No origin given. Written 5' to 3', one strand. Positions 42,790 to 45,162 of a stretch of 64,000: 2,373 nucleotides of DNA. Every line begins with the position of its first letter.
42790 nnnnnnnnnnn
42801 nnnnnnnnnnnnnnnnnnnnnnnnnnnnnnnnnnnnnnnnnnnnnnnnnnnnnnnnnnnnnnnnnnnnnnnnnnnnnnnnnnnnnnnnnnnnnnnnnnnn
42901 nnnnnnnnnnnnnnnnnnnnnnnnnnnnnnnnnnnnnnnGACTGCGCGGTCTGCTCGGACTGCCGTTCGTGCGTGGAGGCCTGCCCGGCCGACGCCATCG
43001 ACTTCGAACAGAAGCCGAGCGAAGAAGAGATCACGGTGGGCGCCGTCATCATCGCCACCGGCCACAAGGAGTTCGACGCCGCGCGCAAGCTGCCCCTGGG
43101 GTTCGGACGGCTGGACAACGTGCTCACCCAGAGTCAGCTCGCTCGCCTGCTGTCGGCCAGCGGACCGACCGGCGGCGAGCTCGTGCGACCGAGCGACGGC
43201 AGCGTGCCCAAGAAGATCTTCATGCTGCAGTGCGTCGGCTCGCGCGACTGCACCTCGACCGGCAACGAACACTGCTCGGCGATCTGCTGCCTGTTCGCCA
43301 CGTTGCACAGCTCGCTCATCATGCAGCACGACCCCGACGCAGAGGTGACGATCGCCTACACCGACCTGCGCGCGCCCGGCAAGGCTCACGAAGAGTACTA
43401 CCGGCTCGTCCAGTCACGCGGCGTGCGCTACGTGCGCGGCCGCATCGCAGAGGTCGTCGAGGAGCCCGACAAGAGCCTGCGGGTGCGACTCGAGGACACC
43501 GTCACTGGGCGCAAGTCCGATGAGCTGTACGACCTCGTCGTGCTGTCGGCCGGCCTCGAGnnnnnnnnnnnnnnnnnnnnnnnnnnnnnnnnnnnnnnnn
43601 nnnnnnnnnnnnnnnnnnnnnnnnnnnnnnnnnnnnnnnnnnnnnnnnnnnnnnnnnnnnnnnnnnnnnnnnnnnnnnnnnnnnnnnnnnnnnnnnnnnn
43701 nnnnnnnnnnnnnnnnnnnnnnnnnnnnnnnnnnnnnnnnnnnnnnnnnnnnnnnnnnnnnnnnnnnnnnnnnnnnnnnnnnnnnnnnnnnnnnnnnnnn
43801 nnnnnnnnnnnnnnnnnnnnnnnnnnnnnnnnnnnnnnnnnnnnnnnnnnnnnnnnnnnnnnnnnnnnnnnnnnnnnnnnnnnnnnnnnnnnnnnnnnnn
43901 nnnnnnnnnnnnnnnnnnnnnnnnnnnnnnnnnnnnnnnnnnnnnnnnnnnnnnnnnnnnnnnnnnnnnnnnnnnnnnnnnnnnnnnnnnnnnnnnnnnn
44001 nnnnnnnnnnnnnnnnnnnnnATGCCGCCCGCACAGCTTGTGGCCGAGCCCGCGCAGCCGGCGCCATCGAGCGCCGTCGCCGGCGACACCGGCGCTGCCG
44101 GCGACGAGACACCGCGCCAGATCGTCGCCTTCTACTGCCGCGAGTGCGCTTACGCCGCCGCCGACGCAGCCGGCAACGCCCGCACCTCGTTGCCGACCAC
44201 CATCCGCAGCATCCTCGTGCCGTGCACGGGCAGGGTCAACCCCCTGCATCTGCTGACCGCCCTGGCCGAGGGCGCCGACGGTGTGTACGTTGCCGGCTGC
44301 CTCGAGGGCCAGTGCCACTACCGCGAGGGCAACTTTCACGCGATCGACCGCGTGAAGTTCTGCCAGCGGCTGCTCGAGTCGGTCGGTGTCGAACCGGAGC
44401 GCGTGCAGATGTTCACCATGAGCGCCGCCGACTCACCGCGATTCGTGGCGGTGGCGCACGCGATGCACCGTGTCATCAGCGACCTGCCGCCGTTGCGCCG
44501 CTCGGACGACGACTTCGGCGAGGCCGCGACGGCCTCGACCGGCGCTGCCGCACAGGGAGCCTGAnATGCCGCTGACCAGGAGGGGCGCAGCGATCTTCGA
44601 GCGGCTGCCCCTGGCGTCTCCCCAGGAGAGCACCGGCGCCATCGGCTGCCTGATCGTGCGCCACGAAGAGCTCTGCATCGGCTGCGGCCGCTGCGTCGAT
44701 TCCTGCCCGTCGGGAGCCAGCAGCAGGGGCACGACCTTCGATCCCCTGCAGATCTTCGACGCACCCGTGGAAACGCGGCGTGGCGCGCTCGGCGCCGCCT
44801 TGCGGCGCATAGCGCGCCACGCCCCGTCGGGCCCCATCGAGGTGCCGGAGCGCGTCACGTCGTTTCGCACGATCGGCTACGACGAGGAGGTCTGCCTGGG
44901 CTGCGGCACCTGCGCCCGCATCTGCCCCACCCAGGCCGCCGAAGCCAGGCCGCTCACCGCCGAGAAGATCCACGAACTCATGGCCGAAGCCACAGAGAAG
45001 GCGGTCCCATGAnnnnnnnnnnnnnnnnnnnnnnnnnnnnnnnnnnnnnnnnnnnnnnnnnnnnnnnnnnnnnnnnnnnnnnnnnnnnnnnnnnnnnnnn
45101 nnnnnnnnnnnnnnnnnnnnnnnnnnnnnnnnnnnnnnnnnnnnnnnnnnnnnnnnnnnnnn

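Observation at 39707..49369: Seven-gene Hdr/Mvh-type cluster with two HdrA paralogues, a GltD/NfnB-like NAD(P)H module, and no hydrogenase or formate dehydrogenase partner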

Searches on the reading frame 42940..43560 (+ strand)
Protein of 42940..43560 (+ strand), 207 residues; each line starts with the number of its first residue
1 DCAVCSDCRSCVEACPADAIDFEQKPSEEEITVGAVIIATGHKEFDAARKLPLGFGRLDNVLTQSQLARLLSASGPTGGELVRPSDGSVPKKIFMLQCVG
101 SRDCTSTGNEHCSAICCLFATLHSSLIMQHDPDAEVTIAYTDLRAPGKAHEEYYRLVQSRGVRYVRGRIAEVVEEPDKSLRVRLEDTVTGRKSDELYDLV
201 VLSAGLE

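Call 77: search_solved_structures(query=window:42940-43560:+, max_evalue=1e-20, show_alignments=5)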
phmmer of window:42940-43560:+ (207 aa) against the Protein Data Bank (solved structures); distinct sequences matched with E-value up to 1e-20: 6.
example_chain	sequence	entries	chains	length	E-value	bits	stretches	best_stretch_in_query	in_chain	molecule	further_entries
9sfi_A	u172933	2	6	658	6.3e-62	212.5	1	4-207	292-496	CoB--CoM heterodisulfide reductase iron-sulfur subunit A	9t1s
8rvv_A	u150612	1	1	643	5.8e-61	209.3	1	4-206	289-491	H(2):CoB-CoM heterodisulfide,ferredoxin reductase subunit A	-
8rvu_a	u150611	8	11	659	6.4e-61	209.2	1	4-206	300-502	H(2):CoB-CoM heterodisulfide,ferredoxin reductase subunit A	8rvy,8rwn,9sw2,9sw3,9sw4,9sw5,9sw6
5odc_A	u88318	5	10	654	1.6e-54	188.3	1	4-206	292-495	Heterodisulfide reductase, subunit A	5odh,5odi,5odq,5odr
7bkb_A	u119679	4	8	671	1.5e-48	168.8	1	4-206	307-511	CoB--CoM heterodisulfide reductase iron-sulfur subunit A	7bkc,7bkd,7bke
6tjr_A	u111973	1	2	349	2.4e-25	93.1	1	14-206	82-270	Fumarate reductase/succinate dehydrogenase flavoprotein domain protein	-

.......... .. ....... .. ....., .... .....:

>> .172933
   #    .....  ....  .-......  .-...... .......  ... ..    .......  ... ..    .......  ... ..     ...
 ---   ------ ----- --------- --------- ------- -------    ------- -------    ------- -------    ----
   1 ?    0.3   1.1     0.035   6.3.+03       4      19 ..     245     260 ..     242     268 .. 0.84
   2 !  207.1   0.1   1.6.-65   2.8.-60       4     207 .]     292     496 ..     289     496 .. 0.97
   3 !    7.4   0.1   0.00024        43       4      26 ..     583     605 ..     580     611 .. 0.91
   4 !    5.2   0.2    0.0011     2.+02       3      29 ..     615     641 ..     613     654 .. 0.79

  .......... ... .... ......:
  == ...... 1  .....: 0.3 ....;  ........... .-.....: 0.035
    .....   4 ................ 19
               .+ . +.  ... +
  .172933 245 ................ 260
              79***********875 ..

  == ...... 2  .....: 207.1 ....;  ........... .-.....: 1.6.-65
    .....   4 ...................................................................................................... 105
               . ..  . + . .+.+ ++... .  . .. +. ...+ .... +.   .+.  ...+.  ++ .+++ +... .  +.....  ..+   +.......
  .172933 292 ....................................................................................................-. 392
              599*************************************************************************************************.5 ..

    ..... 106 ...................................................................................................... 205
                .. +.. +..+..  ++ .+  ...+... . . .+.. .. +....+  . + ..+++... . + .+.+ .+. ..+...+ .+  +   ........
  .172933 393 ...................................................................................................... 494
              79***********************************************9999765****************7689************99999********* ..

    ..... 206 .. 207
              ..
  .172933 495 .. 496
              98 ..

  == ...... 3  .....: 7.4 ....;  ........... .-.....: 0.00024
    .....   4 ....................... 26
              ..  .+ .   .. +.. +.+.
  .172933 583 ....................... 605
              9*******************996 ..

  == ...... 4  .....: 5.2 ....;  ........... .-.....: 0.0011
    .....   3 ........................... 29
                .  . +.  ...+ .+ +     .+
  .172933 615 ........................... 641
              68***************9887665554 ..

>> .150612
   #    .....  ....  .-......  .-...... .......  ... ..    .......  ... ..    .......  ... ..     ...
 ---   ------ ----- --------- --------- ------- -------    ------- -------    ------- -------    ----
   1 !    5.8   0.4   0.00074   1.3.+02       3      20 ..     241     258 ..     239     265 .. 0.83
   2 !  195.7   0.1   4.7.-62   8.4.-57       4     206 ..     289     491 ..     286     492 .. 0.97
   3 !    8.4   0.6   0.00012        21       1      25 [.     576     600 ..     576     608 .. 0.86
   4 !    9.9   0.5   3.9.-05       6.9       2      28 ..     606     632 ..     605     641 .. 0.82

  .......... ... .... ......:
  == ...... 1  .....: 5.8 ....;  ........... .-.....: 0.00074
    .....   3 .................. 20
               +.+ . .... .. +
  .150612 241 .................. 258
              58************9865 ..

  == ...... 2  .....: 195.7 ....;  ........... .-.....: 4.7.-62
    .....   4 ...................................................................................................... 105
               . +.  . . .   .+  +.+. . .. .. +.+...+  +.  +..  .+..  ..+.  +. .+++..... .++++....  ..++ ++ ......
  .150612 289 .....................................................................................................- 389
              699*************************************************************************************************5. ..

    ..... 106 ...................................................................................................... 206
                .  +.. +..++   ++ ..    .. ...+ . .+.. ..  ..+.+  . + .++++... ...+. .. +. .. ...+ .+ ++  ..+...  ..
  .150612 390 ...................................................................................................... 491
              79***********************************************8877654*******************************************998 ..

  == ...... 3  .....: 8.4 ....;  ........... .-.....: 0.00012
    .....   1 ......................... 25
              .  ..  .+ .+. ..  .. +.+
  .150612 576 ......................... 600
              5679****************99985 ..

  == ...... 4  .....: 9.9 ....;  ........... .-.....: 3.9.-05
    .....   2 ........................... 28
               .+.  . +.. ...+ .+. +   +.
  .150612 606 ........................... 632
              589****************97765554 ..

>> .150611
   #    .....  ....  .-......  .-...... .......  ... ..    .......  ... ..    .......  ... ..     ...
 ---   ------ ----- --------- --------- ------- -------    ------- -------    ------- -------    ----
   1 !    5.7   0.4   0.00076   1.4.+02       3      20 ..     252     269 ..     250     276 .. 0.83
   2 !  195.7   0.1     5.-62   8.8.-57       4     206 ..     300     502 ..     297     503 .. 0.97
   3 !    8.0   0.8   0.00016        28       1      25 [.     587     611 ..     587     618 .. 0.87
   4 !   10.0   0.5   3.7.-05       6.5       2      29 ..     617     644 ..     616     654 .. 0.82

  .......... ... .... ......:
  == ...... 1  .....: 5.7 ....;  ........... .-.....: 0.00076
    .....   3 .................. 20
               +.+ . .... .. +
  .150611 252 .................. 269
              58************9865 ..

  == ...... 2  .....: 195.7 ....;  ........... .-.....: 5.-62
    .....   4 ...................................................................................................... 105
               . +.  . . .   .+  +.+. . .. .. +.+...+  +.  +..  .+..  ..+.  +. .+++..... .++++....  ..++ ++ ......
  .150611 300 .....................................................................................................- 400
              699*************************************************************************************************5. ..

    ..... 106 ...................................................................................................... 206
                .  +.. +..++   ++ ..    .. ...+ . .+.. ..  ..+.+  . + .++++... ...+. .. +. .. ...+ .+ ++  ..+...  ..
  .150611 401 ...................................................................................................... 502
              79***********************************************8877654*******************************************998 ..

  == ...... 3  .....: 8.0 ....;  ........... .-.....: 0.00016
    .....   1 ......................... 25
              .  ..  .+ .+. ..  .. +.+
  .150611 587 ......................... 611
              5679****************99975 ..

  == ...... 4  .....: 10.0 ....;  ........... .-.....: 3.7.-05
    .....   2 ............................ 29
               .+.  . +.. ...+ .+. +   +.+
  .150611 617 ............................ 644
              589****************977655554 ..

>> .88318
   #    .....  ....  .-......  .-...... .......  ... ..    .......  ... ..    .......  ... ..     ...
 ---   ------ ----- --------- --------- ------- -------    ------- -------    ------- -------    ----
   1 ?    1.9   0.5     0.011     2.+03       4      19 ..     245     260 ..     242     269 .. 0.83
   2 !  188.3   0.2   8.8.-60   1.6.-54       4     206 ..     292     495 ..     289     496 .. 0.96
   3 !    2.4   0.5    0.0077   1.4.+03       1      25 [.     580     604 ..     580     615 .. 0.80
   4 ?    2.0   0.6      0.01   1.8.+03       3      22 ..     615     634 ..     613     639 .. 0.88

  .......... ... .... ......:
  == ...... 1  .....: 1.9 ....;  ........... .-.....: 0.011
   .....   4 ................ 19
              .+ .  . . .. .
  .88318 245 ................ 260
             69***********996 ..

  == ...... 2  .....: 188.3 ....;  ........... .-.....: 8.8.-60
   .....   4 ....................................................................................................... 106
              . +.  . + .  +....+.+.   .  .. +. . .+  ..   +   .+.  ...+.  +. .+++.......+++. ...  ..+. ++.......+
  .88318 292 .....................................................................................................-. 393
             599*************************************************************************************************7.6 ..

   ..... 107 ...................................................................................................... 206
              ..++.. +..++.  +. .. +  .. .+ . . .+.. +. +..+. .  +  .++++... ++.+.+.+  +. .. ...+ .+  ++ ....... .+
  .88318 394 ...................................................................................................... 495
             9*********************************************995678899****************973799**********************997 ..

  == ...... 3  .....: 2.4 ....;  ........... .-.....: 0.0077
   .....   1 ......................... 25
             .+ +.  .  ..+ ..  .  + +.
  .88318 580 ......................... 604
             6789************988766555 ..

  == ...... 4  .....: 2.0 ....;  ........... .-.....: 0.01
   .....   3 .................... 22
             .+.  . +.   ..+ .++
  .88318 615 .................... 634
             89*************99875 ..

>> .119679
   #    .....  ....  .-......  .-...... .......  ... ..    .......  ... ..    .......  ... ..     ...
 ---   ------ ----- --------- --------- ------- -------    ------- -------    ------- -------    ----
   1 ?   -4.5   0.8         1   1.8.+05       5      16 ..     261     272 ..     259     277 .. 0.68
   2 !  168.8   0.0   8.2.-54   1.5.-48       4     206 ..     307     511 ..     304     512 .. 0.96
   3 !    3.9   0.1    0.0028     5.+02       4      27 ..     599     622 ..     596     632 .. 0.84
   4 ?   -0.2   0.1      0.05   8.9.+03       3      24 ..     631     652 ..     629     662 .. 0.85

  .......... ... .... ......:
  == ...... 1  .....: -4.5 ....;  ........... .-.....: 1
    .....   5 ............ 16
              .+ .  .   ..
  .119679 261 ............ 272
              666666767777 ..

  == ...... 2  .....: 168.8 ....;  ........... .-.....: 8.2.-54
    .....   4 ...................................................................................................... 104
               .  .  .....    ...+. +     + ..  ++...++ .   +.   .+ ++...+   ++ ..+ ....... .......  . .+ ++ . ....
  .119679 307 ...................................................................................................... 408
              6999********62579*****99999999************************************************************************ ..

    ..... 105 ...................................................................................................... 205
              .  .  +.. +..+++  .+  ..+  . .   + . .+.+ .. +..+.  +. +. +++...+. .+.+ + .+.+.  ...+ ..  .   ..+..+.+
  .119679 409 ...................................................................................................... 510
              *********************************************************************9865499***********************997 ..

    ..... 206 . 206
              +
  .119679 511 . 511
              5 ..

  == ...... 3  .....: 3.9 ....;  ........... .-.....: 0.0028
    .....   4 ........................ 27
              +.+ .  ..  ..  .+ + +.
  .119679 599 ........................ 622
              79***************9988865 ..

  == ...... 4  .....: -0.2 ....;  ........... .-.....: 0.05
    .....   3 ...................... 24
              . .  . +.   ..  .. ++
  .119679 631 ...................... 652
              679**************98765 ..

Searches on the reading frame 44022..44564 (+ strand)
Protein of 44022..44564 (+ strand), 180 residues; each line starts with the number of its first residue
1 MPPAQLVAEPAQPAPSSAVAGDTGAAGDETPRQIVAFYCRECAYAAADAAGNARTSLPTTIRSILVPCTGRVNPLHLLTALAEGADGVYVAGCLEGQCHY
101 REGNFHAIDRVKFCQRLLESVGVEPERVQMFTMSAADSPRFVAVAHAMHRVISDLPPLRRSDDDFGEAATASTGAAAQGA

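Call 4: search_protein_families(library=pfam, proteins=[window:44022-44564:+], max_evalue=0.01)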
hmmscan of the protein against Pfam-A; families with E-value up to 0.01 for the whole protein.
window:44022-44564:+ (180 aa): 1 family
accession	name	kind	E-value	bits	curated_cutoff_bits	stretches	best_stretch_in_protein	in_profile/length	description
PF02662.21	FlpD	-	1.8e-42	144.7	22.3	1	34-155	1-122/123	Methyl-viologen-reducing hydrogenase, delta subunit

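Call 8: search_protein_families(library=ncbifam, proteins=[window:44022-44564:+], max_evalue=0.001)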
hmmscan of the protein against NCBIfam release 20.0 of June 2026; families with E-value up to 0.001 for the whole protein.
window:44022-44564:+ (180 aa): 3 families
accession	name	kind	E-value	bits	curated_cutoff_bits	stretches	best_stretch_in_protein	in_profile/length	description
NF045873.1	F420_non_VhuD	exception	2.8e-36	124.5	215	1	34-157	4-127/132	F420-non-reducing hydrogenase iron-sulfur subunit VhuD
NF040770.1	hetero_SS_HdrA2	exception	3.3e-34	118.1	1100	1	28-156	645-772/777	CoB-CoM heterodisulfide reductase HdrA2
NF041891.1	hdrA_Methbact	equivalog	1.1e-11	43.7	1300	1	30-150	642-753/762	ferredoxin:CoB-CoM heterodisulfide reductase subunit HdrA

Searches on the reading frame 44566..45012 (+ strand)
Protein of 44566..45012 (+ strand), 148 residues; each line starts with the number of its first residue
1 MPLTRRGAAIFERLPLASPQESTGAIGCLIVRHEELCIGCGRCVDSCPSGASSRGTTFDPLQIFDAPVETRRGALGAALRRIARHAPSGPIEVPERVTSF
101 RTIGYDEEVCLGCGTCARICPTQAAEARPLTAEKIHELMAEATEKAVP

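Call 4: search_protein_families(library=pfam, proteins=[window:44566-45012:+], max_evalue=0.01)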
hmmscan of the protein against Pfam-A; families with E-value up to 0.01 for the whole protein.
window:44566-45012:+ (148 aa): 17 families
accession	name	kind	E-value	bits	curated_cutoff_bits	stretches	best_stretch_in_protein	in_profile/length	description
PF00037.32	Fer4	-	1.7e-15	56.5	21.1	2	31-51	2-22/24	4Fe-4S binding domain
PF13237.11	Fer4_10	-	1.6e-13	50.8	25.5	2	30-52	2-22/53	4Fe-4S dicluster domain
PF12837.12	Fer4_6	-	2.6e-13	49.7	25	2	103-124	2-23/24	4Fe-4S binding domain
PF12838.12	Fer4_7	-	6.2e-13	49.4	27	2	37-124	2-52/52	4Fe-4S dicluster domain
PF12797.12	Fer4_2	-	7.3e-11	41.7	24.5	2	32-49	5-22/22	4Fe-4S binding domain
PF13187.11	Fer4_9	-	4.3e-10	39.9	27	2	35-51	35-51/52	4Fe-4S dicluster domain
PF13484.11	Fer4_16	-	2.2e-09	38.4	30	2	37-60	2-26/66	4Fe-4S double cluster binding domain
PF12800.12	Fer4_4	-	6.9e-09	35.7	24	2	35-50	2-17/17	4Fe-4S binding domain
PF14697.11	Fer4_21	-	7.5e-09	36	35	2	106-141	4-39/59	4Fe-4S dicluster domain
PF25160.1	LdpA_Fe-S-bd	-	7.6e-09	35.7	27.6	2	103-128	21-46/49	LdpA Fe-S cluster-binding domain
PF12798.12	Fer4_3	-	1.6e-07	32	27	1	37-51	1-15/15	4Fe-4S binding domain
PF13183.11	Fer4_8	-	3.7e-06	27.8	27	1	36-122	4-66/68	4Fe-4S dicluster domain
PF17179.9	Fer4_22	-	3.4e-05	25.1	27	0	34-49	78-93/95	4Fe-4S dicluster domain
PF13459.11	Fer4_15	-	4e-05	24.7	22.4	0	35-49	6-20/66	4Fe-4S single cluster domain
PF13534.11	Fer4_17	-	4.8e-05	24.3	22.2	1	37-123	2-59/61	4Fe-4S dicluster domain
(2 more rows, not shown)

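Call 8: search_protein_families(library=ncbifam, proteins=[window:44566-45012:+], max_evalue=0.001)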
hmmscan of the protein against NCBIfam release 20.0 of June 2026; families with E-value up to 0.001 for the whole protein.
window:44566-45012:+ (148 aa): 86 families (the best 25 are shown)
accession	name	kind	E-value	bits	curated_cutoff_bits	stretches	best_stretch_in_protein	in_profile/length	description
NF004914.0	PRK06273.1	equivalog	1.4e-12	47.7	163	2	106-139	49-82/167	ferredoxin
NF042909.1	FMH_DH_FwdF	exception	8.7e-10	38.2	375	1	100-132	7-39/336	tungsten-dependent formylmethanofuran dehydrogenase subunit FwdF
NF006221.0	PRK08348.1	subfamily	8.8e-10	38.4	124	1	89-127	27-63/136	NADH-plastoquinone oxidoreductase subunit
NF058577.1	FdxA_fam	equivalog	1.3e-09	38.1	65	2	106-124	34-52/52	4Fe-4S ferredoxin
TIGR01971.1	NuoI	subfamily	4.6e-09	35.9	113.05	1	82-130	14-64/121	NADH-quinone oxidoreductase, chain I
NF040864.1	HgcB_ferredoxin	equivalog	6.2e-09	35.6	99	1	101-126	7-32/93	mercury methylation ferredoxin HgcB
TIGR02912.1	sulfite_red_C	equivalog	8.7e-09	34.8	324.1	1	29-55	195-221/314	sulfite reductase subunit C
TIGR04041.1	activase_YjjW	hypoth_equivalog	1.8e-08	34.2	250.2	0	30-65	65-100/276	YjjW family glycine radical enzyme activase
NF040612.1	F420_dehyd_FpoI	exception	2.2e-08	34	180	1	80-125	16-59/135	F420H2 dehydrogenase subunit FpoI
TIGR02951.1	DMSO_dmsB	equivalog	6.6e-08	32.7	214.1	0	29-53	89-113/161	DMSO/selenate family reductase complex B subunit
TIGR02936.1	fdxN_nitrog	equivalog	8.4e-08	32.2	80.55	0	106-125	68-87/91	ferredoxin III, nif-specific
TIGR01944.1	rnfB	subfamily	9.8e-08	31.8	68.7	0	106-125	111-130/190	RnfABCDGE type electron transport complex subunit B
NF009053.0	PRK12387.1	subfamily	1.4e-07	31.5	204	0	85-126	17-56/180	formate hydrogenlyase complex iron-sulfur subunit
TIGR02179.1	PorD_KorD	subfamily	1.5e-07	31.4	60.05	1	101-126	48-73/78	2-oxoacid:acceptor oxidoreductase, delta subunit, pyruvate/2-ketoisovalerate family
NF040684.1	PorD_Arch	equivalog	1.8e-07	31.1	120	1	103-127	57-81/85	pyruvate synthase subunit PorD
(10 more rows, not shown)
